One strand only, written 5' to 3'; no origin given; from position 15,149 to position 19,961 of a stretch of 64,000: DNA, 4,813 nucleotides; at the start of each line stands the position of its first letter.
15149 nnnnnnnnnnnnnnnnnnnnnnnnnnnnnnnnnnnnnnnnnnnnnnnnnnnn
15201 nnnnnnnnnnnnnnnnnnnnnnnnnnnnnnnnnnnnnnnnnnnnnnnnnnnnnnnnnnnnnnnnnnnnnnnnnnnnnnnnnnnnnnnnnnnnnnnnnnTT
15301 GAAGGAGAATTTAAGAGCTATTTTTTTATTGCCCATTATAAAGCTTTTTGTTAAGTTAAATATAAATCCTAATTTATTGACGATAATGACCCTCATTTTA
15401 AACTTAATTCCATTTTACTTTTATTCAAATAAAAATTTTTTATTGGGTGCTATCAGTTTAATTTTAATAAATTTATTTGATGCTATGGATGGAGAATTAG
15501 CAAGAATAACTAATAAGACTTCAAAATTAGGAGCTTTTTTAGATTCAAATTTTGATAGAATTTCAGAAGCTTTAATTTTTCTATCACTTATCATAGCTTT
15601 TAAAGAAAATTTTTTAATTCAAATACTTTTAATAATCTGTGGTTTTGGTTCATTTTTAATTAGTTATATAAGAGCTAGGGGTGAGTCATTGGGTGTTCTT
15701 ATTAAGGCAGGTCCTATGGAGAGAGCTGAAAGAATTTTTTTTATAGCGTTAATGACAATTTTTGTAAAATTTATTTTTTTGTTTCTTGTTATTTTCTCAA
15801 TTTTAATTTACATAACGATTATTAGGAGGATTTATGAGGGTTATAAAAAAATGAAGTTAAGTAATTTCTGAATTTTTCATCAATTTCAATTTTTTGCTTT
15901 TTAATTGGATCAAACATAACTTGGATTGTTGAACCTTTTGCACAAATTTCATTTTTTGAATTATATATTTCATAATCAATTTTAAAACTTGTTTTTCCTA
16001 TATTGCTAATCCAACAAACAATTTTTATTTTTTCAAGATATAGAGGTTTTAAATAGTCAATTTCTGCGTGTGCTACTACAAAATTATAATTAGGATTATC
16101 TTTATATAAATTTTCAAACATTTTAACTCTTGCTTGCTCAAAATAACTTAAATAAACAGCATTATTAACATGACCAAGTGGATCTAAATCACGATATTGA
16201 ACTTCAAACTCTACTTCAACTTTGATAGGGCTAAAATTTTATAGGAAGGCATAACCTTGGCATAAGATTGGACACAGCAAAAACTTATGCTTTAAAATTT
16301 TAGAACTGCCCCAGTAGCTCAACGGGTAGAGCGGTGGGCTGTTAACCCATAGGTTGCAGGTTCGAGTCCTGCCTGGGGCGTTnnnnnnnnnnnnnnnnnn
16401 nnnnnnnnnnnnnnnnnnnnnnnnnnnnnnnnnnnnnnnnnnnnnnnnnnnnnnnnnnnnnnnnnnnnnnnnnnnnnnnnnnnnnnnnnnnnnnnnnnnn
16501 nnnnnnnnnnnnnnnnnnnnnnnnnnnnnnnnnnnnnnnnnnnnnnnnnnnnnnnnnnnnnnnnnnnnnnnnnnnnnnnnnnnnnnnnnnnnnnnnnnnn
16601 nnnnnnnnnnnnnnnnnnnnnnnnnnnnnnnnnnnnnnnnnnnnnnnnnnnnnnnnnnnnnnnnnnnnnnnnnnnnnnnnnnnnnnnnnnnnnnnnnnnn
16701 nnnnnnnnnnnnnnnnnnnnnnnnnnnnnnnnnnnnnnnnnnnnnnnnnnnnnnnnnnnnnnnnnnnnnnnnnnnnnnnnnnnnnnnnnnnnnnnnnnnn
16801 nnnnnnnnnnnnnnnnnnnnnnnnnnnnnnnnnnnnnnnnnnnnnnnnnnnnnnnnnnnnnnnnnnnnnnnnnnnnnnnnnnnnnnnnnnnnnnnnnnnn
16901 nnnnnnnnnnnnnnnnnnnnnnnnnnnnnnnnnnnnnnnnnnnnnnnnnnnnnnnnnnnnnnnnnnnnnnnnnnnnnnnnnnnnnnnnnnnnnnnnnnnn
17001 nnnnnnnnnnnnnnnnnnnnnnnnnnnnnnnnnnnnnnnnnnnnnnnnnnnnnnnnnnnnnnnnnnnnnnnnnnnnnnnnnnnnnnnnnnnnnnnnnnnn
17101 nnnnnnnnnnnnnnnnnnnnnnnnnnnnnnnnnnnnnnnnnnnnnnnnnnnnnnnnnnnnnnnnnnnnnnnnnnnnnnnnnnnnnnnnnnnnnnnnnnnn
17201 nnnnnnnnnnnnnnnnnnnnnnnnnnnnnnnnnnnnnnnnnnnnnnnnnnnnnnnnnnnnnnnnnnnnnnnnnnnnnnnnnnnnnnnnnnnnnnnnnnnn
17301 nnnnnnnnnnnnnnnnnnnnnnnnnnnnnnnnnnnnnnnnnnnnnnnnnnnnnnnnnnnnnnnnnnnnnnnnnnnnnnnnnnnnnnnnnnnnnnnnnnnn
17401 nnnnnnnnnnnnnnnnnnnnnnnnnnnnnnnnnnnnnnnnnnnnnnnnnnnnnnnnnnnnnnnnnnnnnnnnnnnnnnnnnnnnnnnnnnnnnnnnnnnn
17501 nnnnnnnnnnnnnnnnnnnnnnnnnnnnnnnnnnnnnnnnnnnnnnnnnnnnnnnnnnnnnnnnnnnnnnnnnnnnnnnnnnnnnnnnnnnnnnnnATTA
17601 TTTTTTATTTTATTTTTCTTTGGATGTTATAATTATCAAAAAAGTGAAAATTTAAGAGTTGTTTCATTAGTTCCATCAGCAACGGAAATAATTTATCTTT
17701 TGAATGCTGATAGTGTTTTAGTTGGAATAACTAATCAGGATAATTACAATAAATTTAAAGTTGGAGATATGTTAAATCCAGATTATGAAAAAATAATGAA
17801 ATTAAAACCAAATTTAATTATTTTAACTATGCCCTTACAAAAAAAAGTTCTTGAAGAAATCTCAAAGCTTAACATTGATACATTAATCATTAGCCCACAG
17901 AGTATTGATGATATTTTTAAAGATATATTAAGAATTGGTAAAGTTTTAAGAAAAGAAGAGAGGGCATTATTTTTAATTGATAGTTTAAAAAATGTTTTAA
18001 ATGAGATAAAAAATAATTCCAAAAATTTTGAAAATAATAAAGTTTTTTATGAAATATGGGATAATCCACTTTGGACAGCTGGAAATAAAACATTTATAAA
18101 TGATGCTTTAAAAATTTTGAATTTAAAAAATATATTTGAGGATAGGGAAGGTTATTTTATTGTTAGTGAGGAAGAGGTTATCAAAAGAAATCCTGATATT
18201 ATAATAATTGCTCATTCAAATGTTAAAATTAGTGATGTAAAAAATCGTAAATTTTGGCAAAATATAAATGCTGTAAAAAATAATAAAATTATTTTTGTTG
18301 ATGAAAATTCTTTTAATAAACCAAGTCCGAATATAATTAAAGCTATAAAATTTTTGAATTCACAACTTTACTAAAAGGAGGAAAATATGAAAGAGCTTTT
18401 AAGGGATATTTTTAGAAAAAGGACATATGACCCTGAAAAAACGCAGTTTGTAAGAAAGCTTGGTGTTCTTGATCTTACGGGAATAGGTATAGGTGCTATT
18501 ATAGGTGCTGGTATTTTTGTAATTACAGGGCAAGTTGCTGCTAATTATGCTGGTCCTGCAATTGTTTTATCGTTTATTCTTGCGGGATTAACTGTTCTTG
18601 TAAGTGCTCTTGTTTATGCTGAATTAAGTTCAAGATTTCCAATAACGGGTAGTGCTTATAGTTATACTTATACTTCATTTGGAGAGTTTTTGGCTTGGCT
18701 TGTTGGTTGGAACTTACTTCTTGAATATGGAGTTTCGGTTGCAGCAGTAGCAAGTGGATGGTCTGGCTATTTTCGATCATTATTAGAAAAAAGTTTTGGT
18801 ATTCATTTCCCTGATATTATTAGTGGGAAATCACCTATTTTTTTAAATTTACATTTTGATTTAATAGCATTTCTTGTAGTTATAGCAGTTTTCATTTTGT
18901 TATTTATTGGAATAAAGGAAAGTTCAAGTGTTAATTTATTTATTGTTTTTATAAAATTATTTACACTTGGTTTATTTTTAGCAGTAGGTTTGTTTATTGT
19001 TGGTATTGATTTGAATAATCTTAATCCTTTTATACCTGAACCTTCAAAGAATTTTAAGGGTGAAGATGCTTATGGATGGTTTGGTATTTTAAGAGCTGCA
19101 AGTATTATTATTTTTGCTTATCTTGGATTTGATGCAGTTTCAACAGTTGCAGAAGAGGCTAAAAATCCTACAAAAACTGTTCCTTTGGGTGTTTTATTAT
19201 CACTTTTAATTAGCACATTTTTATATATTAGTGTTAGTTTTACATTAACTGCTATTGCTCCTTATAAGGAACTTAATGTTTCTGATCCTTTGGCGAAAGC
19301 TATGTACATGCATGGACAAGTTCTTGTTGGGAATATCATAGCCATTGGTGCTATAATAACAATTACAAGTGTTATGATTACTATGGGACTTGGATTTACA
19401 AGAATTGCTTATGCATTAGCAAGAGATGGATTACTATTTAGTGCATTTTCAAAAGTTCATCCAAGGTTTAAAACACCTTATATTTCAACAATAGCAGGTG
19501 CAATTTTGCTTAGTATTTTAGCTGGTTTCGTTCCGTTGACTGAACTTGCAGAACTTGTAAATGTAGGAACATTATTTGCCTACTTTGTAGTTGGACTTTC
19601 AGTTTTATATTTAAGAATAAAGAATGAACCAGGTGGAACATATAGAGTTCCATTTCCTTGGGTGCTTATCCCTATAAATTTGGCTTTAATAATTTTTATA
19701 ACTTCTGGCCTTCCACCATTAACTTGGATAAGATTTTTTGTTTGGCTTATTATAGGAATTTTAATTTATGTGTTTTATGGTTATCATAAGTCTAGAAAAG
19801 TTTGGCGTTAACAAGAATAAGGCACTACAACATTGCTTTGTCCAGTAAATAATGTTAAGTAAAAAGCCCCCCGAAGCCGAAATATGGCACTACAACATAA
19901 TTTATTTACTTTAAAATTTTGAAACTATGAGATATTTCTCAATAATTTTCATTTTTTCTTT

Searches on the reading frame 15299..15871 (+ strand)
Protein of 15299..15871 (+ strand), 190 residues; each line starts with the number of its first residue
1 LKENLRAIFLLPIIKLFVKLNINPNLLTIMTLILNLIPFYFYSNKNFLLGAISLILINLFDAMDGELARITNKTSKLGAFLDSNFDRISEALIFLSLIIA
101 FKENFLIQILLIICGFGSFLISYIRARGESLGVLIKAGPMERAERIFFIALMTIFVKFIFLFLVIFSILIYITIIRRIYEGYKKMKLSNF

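Call 71: search_protein_families(library=pfam, proteins=[window:15299-15871:+], max_evalue=0.001)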
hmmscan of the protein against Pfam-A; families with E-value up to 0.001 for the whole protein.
window:15299-15871:+ (190 aa): 1 family
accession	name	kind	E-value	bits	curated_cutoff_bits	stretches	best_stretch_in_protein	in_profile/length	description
PF01066.26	CDP-OH_P_transf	-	6.6e-19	69.2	22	1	23-174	3-147/152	CDP-alcohol phosphatidyltransferase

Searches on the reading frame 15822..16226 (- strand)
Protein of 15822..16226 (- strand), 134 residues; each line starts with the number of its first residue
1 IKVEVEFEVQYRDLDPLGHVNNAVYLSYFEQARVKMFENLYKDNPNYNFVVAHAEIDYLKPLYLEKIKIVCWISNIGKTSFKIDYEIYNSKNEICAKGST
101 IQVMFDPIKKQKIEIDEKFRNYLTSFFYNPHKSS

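Call 60: find_homologous_proteins(query=window:15825-16226:-, max_evalue=1e-15)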
Query seq(134 aa) (134 aa): 52 proteins with E <= 1e-15 among 116 candidates.
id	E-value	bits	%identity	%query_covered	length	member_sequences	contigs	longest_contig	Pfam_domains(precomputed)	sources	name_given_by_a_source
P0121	3.1e-61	224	76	94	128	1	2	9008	PF20791.4,PF03061.29,PF13279.13,PF01643.24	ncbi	-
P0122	2.3e-58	214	75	94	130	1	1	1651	PF20791.4,PF03061.29,PF13279.13,PF01643.24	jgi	-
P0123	1.5e-57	212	95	74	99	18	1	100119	PF03061.29,PF13279.13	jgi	jgi:acyl-CoA thioesterase FadM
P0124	4.9e-45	171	61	93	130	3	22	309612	PF20791.4,PF03061.29,PF13279.13,PF01643.24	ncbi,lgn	ncbi:MAG: thioesterase family protein [candidate division WOR-3 bacterium]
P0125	1.8e-42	163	60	93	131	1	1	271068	PF20791.4,PF03061.29,PF13279.13,PF01643.24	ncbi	-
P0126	5.3e-40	155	54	99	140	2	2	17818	PF20791.4,PF03061.29,PF13279.13,PF01643.24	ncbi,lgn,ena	-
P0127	1.8e-32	131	51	87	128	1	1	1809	PF20791.4,PF03061.29,PF13279.13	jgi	-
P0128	1.1e-28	118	52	78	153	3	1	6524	PF20791.4,PF03061.29,PF13279.13,PF01643.24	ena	-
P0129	1.7e-22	98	96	35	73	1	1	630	PF03061.29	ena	-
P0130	3.5e-22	97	43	93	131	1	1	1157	PF20791.4,PF03061.29,PF13279.13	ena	-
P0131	3.0e-20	91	91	35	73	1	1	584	-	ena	-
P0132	3.9e-20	91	40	92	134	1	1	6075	PF20791.4,PF03061.29,PF13279.13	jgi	jgi:acyl-CoA thioester hydrolase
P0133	9.5e-20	89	45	78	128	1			PF20791.4,PF03061.29,PF13279.13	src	-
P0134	1.5e-19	89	39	93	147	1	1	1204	PF20791.4,PF03061.29,PF13279.13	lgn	-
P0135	1.5e-19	89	44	96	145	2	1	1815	PF20791.4,PF03061.29,PF13279.13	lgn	-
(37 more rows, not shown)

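Call 62: find_encoding_contigs(protein=P0123, flank=10000, max_places=3)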
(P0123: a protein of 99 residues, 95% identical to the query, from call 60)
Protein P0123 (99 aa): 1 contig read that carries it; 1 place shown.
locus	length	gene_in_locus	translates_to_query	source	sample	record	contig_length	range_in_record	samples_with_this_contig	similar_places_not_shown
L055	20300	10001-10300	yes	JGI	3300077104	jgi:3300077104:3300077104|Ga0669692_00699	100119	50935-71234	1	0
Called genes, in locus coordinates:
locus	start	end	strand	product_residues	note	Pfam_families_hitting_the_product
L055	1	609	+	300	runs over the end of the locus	PF01075:Glyco_transf_9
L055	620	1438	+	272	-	-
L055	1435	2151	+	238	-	-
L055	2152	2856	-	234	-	-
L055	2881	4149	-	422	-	PF07498:Rho_N, PF07497:Rho_RNA_bind, PF00006:ATP-synt_ab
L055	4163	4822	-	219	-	PF01966:HD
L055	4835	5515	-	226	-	PF01884:PcrB, PF00977:His_biosynth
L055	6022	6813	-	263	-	-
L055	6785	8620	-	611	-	PF06480:FtsH_ext, PF05496:RuvB_N (faint), PF00004:AAA, PF23902:AAA_lid_PRS2_C (weak), PF17862:AAA_lid_3, PF01434:Peptidase_M41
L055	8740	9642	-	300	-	PF13737:DDE_Tnp_1_5, PF01609:DDE_Tnp_1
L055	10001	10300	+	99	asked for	PF03061:4HBT, PF13279:4HBT_2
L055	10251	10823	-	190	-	PF01066:CDP-OH_P_transf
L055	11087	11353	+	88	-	-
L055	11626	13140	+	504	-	PF01839:FG-GAP (faint), PF13517:FG-GAP_3, PF18962:Por_Secre_tail (weak)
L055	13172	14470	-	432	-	PF08245:Mur_ligase_M, PF08353:MurT_C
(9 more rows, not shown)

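Call 64: find_encoding_contigs(protein=P0121, flank=4000, max_places=2)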
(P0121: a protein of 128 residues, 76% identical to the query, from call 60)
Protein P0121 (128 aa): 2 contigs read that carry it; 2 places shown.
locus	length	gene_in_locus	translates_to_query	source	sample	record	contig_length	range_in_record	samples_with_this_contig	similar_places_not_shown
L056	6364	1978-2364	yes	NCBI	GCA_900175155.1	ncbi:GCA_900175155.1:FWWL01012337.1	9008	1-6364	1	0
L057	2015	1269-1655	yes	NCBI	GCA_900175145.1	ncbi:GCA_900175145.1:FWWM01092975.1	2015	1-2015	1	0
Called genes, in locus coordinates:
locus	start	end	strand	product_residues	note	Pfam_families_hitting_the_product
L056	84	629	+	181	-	-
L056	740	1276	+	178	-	PF16694:Cytochrome_P460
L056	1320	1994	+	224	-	PF00215:OMPdecase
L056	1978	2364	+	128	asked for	PF20791:Acyl-ACP_TE_C (weak), PF13279:4HBT_2, PF01643:Acyl-ACP_TE (weak), PF03061:4HBT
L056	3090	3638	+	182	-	-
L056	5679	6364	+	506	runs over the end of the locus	PF13541:ChlI, PF01078:Mg_chelatase, PF07728:AAA_5, PF00493:MCM (weak), PF13335:Mg_chelatase_C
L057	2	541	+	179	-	?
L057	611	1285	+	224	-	PF00215:OMPdecase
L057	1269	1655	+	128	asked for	PF20791:Acyl-ACP_TE_C (weak), PF13279:4HBT_2, PF01643:Acyl-ACP_TE (weak), PF03061:4HBT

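Call 71: search_protein_families(library=pfam, proteins=[window:15822-16226:-], max_evalue=0.001)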
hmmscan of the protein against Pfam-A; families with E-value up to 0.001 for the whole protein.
window:15822-16226:- (134 aa): 4 families
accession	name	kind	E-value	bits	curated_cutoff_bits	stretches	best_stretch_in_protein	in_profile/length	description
PF13279.12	4HBT_2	-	9.7e-20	71.7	25.5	1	9-121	1-120/122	Thioesterase-like superfamily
PF03061.28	4HBT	-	7.7e-17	61.8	20.6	1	18-95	2-78/79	Thioesterase superfamily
PF20791.3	Acyl-ACP_TE_C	-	2.8e-08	34.3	21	1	4-99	9-96/101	Acyl-ACP thioesterase C-terminal domain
PF01643.23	Acyl-ACP_TE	-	2.4e-05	24.5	23.7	1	45-120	52-128/131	Acyl-ACP thioesterase N-terminal domain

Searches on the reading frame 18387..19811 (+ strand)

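Call 10: search_protein_families(library=ncbifam, proteins=[window:18387-19811:+])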
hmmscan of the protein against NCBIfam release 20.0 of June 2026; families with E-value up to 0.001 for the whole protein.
window:18387-19811:+ (474 aa): 28 families (the best 25 are shown)
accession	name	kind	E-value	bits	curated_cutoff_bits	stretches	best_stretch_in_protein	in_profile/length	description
NF053761.1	BrChAATpBcaP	equivalog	5.8e-143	477.3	690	1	17-470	16-457/460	branched-chain amino acid transporter BcaP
TIGR00909.1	2A0306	subfamily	1.9e-112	376.3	556.8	1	23-464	3-429/429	amino acid transporter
TIGR00906.1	2A0303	subfamily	1e-105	354.4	681.7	2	5-412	10-429/602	cationic amino acid transport permease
NF008466.1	PRK11357.1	equivalog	5.4e-29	101.4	800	1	19-431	4-398/446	fructoselysine/psicoselysine transporter FrlA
TIGR00911.1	2A0308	subfamily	1.2e-23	83.4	701.8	1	17-469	40-478/505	L-type amino acid transporter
TIGR00905.1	2A0302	subfamily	3.2e-21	75.7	409.05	1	22-468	6-439/473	basic amino acid/polyamine antiporter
TIGR00908.1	2A0305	equivalog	1.3e-19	70.5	381.75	1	21-464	5-429/442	ethanolamine permease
TIGR03810.1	arg_ornith_anti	equivalog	4e-17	62.1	591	1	24-414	2-382/468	arginine-ornithine antiporter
TIGR03428.1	ureacarb_perm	hypoth_equivalog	7.7e-17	61.3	740.45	1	39-420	30-410/475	permease, urea carboxylase system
TIGR04298.1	his_histam_anti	equivalog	3.8e-16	59.4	750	1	24-461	1-426/429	histidine-histamine antiporter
TIGR00907.1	2A0304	subfamily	3.2e-14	52.7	598.3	1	18-408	7-396/482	amino acid permease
NF007929.0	PRK10644.1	equivalog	6.3e-14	51.5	574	1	23-378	8-337/445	arginine/agmatine antiporter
NF008245.0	PRK11021.1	equivalog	9.6e-13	47.9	284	1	25-392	8-346/419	L-methionine/branched-chain amino acid transporter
NF007876.0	PRK10580.1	equivalog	1.6e-12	47.1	736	1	20-470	6-449/457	proline-specific permease ProY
TIGR01773.1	GABAperm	equivalog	1.9e-12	46.7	678.1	1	28-440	17-416/452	GABA permease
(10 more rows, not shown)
